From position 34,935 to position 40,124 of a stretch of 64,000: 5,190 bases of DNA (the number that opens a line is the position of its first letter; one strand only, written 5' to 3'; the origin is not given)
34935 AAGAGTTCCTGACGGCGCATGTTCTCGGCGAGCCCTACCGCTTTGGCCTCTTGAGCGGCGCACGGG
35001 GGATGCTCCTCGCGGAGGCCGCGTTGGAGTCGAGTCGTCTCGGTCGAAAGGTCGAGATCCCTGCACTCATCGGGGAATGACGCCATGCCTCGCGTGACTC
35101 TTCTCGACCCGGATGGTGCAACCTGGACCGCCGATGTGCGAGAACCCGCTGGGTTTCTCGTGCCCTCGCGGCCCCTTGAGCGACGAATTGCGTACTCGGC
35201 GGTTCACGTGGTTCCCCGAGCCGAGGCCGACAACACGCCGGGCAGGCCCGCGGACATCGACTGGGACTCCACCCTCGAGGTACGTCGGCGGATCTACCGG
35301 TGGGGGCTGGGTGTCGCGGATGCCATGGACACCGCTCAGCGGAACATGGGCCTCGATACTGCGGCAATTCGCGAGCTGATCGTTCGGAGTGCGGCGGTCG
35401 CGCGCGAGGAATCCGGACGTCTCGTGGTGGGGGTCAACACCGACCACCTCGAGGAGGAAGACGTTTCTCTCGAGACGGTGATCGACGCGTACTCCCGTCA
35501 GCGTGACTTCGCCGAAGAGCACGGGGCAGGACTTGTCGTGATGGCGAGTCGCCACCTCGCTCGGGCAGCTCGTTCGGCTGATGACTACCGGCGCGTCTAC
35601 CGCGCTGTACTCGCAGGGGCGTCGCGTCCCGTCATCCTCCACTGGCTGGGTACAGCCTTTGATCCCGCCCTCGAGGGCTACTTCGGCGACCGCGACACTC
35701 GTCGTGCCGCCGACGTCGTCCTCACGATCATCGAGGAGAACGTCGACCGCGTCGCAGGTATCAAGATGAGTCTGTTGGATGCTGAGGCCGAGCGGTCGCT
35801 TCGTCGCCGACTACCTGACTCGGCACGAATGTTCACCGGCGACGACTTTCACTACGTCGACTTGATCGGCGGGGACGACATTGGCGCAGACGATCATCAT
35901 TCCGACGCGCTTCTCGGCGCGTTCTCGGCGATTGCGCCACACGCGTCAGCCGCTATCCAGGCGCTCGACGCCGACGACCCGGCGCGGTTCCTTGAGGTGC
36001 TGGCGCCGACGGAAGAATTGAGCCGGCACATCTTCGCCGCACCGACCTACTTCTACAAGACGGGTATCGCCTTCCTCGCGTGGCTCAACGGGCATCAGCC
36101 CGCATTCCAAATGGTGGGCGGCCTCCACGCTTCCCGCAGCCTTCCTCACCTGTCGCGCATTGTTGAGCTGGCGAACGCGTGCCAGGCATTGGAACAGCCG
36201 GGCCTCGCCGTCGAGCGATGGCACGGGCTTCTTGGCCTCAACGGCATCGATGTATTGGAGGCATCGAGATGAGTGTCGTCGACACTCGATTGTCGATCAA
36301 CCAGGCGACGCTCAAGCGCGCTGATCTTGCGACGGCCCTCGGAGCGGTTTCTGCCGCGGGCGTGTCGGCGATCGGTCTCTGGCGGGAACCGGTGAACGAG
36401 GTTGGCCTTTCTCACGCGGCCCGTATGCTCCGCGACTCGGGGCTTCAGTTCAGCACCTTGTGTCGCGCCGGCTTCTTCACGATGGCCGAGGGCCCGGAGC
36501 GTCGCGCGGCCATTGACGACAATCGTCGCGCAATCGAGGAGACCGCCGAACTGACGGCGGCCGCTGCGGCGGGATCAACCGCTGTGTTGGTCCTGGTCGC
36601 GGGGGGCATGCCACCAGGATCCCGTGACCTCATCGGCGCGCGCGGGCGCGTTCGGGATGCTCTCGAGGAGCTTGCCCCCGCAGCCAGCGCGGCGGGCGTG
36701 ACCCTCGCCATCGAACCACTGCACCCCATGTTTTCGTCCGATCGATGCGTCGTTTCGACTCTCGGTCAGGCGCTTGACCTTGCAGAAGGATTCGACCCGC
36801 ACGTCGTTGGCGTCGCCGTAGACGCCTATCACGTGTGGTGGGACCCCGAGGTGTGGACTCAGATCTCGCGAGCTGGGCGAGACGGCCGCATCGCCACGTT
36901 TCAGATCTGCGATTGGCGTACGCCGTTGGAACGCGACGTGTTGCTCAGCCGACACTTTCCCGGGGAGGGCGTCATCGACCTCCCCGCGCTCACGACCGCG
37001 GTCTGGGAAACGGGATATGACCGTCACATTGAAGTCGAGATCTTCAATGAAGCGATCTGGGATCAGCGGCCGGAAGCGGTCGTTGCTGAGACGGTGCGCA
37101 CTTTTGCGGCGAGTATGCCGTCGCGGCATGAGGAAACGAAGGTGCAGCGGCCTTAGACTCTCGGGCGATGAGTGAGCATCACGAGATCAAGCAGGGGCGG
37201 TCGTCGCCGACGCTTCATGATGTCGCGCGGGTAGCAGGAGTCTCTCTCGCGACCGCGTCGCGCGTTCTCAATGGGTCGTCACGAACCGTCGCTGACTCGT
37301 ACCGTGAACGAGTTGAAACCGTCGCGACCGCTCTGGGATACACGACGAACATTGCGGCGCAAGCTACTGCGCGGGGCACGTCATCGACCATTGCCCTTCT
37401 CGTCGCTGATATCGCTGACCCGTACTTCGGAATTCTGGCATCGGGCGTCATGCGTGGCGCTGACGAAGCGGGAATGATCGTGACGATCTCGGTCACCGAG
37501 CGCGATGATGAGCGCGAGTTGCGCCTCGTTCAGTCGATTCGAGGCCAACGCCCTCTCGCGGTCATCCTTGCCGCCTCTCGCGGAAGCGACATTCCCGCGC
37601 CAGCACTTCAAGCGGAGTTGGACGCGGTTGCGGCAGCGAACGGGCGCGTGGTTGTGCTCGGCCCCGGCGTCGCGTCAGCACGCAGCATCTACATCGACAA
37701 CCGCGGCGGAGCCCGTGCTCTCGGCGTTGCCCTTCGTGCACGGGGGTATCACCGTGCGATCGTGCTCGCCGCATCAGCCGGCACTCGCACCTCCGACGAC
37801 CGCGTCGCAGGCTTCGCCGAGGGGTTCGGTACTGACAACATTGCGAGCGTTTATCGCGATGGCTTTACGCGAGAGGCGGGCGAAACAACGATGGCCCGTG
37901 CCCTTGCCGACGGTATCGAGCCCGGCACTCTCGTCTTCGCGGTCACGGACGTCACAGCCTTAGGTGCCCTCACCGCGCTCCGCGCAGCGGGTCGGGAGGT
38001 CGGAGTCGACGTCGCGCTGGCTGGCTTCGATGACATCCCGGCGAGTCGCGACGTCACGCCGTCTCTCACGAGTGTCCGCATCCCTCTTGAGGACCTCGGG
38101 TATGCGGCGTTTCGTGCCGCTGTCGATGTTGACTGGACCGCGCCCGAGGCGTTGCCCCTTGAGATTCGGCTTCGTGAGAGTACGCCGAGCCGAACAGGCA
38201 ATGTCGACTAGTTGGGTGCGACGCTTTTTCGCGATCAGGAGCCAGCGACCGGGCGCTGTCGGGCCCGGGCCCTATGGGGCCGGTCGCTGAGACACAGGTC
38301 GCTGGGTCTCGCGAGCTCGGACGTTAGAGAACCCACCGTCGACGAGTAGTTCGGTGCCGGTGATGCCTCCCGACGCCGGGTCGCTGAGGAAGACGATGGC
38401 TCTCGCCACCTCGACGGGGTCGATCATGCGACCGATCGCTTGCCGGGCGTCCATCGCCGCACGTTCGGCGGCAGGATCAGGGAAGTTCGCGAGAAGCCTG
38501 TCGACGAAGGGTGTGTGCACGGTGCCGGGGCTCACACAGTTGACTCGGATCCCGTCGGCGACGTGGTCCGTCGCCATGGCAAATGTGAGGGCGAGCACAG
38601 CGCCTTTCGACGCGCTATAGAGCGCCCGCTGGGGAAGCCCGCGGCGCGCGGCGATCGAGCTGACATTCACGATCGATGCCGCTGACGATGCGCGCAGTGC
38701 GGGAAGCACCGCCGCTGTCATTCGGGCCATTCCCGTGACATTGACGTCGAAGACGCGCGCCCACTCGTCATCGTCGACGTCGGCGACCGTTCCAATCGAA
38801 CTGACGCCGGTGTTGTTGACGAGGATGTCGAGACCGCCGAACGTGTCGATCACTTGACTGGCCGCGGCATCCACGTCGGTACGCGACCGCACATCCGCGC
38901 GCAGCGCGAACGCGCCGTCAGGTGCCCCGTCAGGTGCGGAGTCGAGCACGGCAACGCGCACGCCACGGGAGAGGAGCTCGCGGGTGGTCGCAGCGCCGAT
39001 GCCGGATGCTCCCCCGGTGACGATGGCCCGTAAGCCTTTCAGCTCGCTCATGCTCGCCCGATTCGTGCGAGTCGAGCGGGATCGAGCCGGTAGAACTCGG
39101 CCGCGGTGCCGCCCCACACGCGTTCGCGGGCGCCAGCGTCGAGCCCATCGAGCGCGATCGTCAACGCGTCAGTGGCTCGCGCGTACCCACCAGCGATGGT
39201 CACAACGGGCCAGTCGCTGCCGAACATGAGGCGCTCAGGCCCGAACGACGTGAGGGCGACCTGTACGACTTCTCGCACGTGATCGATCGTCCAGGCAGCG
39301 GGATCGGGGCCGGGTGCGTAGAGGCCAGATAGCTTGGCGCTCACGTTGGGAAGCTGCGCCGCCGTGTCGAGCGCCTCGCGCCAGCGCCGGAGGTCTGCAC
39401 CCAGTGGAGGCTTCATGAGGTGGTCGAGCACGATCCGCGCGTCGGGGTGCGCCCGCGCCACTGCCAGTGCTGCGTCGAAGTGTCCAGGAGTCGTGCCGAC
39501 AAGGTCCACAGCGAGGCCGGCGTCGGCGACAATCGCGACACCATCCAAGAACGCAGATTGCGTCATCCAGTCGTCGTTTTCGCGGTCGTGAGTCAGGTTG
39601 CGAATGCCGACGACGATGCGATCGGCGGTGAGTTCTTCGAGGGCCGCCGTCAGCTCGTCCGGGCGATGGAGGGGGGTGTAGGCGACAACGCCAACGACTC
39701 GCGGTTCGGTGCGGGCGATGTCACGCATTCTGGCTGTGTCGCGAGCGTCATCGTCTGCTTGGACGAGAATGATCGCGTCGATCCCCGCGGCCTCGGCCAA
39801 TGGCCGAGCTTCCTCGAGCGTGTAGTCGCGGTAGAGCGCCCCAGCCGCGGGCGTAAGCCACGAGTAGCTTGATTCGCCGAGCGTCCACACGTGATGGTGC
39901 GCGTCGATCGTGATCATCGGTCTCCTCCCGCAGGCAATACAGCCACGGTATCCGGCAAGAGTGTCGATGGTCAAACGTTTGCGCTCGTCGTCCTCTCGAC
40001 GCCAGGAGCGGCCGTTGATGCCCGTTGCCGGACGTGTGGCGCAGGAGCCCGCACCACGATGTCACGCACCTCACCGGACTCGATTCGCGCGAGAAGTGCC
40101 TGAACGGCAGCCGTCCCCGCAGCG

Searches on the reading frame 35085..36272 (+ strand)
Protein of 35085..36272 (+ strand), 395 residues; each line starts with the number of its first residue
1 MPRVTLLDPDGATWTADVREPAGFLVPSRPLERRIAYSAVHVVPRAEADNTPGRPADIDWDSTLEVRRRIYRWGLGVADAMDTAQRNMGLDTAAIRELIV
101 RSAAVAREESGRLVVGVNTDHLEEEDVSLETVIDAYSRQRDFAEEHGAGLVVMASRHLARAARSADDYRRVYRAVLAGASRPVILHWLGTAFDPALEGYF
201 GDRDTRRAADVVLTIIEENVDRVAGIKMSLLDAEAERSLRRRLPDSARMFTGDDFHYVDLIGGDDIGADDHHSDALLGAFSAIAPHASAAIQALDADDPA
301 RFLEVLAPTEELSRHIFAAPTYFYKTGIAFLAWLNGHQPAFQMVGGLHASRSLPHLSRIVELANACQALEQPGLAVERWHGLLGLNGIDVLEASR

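Call 7: search_protein_families(library=pfam, proteins=[window:35085-36272:+], max_evalue=0.01)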
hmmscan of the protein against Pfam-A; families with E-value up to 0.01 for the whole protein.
window:35085-36272:+ (395 aa): 1 family
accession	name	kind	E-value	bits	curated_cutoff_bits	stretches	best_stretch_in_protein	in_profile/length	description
PF06187.17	DUF993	-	4.1e-158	526.7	24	1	6-388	3-382/382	Protein of unknown function (DUF993)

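Call 52: search_protein_families(library=ncbifam, proteins=[window:35085-36272:+], max_evalue=0.001)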
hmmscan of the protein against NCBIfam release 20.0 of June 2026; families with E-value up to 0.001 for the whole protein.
window:35085-36272:+ (395 aa): 0 families

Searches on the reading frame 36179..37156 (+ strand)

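Call 7: search_protein_families(library=pfam, proteins=[window:36179-37156:+], max_evalue=0.01)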
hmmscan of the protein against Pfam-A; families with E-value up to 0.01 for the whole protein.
window:36179-37156:+ (325 aa): 2 families
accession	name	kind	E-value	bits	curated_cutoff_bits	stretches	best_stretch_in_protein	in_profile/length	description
PF01261.30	AP_endonuc_2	-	1.4e-35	123.6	31.1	1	56-307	3-244/249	Xylose isomerase-like TIM barrel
PF14258.12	DUF4350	-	0.0099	16.6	30.4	0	76-222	8-129/181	Domain of unknown function (DUF4350)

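Call 52: search_protein_families(library=ncbifam, proteins=[window:36179-37156:+], max_evalue=0.001)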
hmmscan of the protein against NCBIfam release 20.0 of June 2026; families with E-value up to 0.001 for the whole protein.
window:36179-37156:+ (325 aa): 5 families
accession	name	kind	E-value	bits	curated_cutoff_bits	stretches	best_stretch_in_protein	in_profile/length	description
NF042435.1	DhshikDhtase_QuiC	equivalog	3.7e-09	35.6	1200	1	50-308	14-260/635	3-dehydroshikimate dehydratase QuiC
TIGR03234.1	OH-pyruv-isom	equivalog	2.2e-06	27.2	353.45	1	106-287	68-239/254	hydroxypyruvate isomerase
NF041099.2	keto_glucon_epim_IolO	equivalog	6.6e-06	25.6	300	1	116-290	89-248/269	5-keto-L-gluconate epimerase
NF043033.1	OxoTetrIsom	equivalog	1.5e-05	24.9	325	1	109-287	73-236/251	2-oxo-tetronate isomerase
NF007360.0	PRK09856.1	equivalog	4e-05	23.3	305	1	155-297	124-257/276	fructoselysine 3-epimerase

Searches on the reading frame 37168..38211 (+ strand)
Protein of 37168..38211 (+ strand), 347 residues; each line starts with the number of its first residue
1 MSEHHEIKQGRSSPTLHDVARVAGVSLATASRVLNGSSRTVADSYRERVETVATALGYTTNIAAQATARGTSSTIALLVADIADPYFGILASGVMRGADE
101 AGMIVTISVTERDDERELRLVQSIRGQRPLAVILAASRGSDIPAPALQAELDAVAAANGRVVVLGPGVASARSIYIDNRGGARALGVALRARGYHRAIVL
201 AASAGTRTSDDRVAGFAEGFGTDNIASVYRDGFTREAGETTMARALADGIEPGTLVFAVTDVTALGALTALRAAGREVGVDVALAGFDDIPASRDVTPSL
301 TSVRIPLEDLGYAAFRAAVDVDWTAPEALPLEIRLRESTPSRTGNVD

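Call 7: search_protein_families(library=pfam, proteins=[window:37168-38211:+], max_evalue=0.01)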
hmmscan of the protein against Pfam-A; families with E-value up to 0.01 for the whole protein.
window:37168-38211:+ (347 aa): 4 families
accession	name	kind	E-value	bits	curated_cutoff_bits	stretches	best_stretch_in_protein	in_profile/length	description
PF13377.12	Peripla_BP_3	-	2.9e-20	73.5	26.5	1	189-321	4-144/167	Periplasmic binding protein-like domain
PF00356.27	LacI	-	1.2e-14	54.3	27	1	15-61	1-46/46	Bacterial regulatory proteins, lacI family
PF13407.12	Peripla_BP_4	-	1.9e-10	41.2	35.1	1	75-297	1-226/258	Periplasmic binding protein domain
PF00532.27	Peripla_BP_1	-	1.4e-09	38.3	22.2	1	73-316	2-255/281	Periplasmic binding proteins and sugar binding domain of LacI family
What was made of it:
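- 37168..38211 (+): LacI-family regulator at the end of the divergent operon. Candidate repressor of both divergent promoters. LacI plus Peripla_BP_3 (call 7).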

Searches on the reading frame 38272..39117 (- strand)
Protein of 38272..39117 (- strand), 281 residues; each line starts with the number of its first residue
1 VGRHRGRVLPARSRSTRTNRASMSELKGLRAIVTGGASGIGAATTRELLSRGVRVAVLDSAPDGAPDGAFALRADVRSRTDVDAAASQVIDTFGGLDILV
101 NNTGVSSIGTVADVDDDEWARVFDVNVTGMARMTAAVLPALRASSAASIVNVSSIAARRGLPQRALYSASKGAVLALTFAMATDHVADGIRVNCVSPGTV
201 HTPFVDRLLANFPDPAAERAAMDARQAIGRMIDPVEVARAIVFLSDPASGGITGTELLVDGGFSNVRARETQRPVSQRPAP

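Call 7: search_protein_families(library=pfam, proteins=[window:38272-39117:-], max_evalue=0.01)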
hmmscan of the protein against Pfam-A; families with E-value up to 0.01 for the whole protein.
window:38272-39117:- (281 aa): 5 families
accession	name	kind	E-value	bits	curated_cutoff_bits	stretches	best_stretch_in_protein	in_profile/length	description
PF13561.12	adh_short_C2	-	3.3e-55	187.7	27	1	37-264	3-236/236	Enoyl-(Acyl carrier protein) reductase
PF00106.31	adh_short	-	1.3e-49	168.8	26.6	1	31-207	3-189/195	short chain dehydrogenase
PF08659.16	KR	-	6.4e-10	39.7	22.6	1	32-176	4-158/180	KR domain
PF01370.27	Epimerase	-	4.9e-07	29.8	20.9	1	32-214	2-191/240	NAD dependent epimerase/dehydratase family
PF23441.1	SDR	-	0.00074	19.4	27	1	136-262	132-254/258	SDR-like rossmann domain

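Call 52: search_protein_families(library=ncbifam, proteins=[window:38272-39117:-], max_evalue=0.001)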
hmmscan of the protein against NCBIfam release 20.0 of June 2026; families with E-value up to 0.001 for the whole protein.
window:38272-39117:- (281 aa): 229 families (the best 25 are shown)
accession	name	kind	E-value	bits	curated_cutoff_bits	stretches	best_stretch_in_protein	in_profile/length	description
NF004791.0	PRK06138.1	equivalog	2.2e-65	220.5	312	1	25-264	2-250/252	SDR family oxidoreductase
NF005559.1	PRK07231.1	subfamily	2.3e-58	197.6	215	1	26-263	2-247/249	glucose 1-dehydrogenase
NF052558.1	MBtsdlDhBudC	equivalog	3.8e-52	177.3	270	1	31-265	6-243/250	meso-2,3-butanediol dehydrogenase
NF009466.0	PRK12826.1-2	subfamily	4.4e-52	177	222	1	30-263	5-244/248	3-oxoacyl-ACP reductase FabG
NF005075.0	PRK06500.1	equivalog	5.4e-49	166.8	336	1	23-265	1-248/249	SDR family oxidoreductase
NF005095.0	PRK06523.1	subfamily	3e-48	164.6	231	1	22-263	4-257/261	oxidoreductase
NF005473.0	PRK07069.1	equivalog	1.4e-46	159.2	339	1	22-265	4-261/262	SDR family oxidoreductase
NF006121.0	PRK08265.1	subfamily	3.6e-46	157.8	294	1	23-274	2-256/263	short chain dehydrogenase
NF004818.0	PRK06172.1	equivalog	6e-46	156.8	336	1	24-264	3-251/253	SDR family oxidoreductase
NF005469.0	PRK07063.1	equivalog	9.4e-46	156.4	306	1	23-266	2-257/260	SDR family oxidoreductase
NF005309.0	PRK06841.1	subfamily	2e-45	155.3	286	1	25-264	12-253/255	GolD/DthD family dehydrogenase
NF053701.1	CsHdxCHCADhChcB2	equivalog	4.1e-45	154.2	350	1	28-264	3-243/245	cis-4-hydroxycyclohexanecarboxylate dehydrogenase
TIGR03971.1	SDR_subfam_1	subfamily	1e-44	152.9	300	1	70-264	67-269/271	mycofactocin-coupled SDR family oxidoreductase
NF005067.0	PRK06484.1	equivalog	4.1e-44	151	713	1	25-267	271-515/524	short chain dehydrogenase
NF009464.0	PRK12824.1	subfamily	1.4e-43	149.3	269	1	31-263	5-242/245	3-oxoacyl-ACP reductase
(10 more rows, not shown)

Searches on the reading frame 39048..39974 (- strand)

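Call 33: search_protein_families(library=pfam, proteins=[window:39048-39974:-], max_evalue=0.0001)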
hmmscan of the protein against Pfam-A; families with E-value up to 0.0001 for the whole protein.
window:39048-39974:- (308 aa): 1 family
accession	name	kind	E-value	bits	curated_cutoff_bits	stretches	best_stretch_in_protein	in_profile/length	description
PF04909.20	Amidohydro_2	-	5.9e-44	151.4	26.4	1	23-297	1-289/289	Amidohydrolase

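Call 52: search_protein_families(library=ncbifam, proteins=[window:39048-39974:-], max_evalue=0.001)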
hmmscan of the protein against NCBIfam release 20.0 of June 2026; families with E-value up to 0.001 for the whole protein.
window:39048-39974:- (308 aa): 3 families
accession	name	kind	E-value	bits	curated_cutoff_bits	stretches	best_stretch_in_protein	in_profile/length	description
NF052480.1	FuconLaconase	equivalog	6.3e-50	170.4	400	1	22-297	2-286/287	L-fucono-1,5-lactonase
NF047749.1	tRNAThiolNcsA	equivalog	0.00048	19.3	500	1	48-130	97-175/322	tRNA 2-thiolation protein NcsA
NF042924.1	SlmHylase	equivalog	0.00075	18.8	500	1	23-258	31-256/299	4-sulfomuconolactone hydrolase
